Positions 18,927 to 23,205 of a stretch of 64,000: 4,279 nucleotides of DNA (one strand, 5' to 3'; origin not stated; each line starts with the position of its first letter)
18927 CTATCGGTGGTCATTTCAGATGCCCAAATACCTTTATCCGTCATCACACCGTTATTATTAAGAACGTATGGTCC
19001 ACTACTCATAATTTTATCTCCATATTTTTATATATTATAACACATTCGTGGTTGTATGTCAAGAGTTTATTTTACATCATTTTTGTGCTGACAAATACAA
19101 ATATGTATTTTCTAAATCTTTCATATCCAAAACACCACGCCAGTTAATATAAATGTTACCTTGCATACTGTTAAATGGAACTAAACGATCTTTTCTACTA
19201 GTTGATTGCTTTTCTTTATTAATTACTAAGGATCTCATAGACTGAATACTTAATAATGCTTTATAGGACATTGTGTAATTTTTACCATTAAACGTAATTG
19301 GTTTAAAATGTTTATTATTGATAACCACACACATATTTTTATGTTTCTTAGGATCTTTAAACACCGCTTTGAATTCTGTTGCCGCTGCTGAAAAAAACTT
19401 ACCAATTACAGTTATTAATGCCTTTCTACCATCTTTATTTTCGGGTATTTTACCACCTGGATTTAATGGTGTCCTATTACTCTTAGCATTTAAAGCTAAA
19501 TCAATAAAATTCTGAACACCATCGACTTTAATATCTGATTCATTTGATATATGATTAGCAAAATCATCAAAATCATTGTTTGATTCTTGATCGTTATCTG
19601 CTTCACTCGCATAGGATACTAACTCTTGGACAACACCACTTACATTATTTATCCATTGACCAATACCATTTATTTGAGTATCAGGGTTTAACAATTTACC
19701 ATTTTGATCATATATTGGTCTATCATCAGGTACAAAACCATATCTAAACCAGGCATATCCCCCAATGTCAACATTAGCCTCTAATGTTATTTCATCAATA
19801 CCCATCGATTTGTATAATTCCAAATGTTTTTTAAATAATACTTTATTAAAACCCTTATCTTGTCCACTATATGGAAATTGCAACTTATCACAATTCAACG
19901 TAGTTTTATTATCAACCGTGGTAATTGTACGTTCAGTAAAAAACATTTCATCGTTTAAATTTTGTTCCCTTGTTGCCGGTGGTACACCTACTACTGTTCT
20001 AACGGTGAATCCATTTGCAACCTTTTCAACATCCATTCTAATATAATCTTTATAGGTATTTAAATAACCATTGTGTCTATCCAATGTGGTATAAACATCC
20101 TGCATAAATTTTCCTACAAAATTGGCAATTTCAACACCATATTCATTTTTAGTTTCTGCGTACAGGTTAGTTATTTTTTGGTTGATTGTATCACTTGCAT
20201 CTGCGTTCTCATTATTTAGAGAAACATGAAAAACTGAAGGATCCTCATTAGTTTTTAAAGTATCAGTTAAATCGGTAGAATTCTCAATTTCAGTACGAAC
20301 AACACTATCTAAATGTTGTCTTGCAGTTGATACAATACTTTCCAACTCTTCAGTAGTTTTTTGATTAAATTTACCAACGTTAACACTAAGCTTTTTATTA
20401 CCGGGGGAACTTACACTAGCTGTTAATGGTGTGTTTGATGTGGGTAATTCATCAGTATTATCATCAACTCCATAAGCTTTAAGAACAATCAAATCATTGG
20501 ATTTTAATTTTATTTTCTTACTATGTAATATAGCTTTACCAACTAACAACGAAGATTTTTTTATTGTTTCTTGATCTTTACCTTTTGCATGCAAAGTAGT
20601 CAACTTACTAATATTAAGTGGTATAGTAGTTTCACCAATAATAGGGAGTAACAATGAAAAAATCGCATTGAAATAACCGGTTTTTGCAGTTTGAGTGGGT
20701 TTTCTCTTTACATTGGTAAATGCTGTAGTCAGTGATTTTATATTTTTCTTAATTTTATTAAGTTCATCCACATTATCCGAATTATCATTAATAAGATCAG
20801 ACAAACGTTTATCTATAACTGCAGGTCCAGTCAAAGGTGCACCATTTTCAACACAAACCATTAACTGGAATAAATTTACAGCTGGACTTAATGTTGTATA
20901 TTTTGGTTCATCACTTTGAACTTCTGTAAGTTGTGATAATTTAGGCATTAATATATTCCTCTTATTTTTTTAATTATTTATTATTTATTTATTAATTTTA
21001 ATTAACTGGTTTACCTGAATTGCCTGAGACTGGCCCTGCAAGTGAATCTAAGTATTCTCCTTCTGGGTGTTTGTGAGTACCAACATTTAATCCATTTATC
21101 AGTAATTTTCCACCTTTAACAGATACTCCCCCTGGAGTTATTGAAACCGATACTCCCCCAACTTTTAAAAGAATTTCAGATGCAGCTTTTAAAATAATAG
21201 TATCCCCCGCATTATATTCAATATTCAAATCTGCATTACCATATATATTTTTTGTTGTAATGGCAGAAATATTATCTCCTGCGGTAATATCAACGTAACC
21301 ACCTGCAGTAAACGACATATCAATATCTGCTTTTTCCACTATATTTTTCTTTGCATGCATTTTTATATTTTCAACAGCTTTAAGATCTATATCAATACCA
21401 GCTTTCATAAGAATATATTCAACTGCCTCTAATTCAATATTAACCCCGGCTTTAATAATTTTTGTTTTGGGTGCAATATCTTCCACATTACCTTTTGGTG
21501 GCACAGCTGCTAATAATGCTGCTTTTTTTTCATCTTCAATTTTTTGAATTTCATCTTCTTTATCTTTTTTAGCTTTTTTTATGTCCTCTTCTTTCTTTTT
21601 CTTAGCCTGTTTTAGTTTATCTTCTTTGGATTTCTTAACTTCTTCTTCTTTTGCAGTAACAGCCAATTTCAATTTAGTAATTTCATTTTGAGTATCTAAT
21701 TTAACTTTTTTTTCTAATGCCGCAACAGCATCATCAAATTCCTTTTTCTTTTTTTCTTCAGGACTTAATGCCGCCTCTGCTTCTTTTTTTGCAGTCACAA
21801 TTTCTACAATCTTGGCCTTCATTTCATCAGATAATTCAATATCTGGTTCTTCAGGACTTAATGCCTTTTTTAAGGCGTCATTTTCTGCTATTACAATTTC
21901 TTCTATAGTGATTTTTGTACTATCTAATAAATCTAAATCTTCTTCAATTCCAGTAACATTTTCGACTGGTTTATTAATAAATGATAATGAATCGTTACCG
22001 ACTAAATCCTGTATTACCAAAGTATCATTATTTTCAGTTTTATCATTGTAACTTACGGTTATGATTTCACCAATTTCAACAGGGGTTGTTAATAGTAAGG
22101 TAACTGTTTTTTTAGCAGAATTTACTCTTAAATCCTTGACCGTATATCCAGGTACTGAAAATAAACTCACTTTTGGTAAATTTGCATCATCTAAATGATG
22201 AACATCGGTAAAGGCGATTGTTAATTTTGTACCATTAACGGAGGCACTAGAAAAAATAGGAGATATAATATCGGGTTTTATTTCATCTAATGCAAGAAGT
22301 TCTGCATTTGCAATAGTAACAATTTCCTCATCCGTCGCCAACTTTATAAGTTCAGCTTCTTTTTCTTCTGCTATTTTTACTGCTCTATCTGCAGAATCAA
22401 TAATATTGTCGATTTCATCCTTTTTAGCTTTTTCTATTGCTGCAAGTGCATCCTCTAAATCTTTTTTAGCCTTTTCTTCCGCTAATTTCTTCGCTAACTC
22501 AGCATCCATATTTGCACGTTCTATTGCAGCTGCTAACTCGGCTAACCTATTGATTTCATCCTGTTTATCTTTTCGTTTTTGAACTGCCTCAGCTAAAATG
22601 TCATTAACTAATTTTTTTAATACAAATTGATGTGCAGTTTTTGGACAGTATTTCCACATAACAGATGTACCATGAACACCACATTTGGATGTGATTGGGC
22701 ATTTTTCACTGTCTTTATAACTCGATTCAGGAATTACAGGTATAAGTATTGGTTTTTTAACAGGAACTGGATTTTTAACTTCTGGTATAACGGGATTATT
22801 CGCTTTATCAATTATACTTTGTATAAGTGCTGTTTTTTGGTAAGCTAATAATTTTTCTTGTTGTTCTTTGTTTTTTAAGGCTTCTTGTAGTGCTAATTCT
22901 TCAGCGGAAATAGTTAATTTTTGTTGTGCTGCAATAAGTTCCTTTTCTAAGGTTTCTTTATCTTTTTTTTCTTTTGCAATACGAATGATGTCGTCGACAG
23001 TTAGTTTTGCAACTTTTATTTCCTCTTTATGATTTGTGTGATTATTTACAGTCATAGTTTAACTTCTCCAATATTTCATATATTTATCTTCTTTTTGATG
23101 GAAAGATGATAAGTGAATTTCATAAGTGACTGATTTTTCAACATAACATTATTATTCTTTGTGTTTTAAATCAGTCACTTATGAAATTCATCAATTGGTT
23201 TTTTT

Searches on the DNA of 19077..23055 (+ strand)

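Call 16: search_dna_similar(query=window:19077-23055:+, collection=phages, mode=distant, max_rows=20)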
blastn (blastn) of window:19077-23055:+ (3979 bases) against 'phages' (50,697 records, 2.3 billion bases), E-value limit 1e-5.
No match.
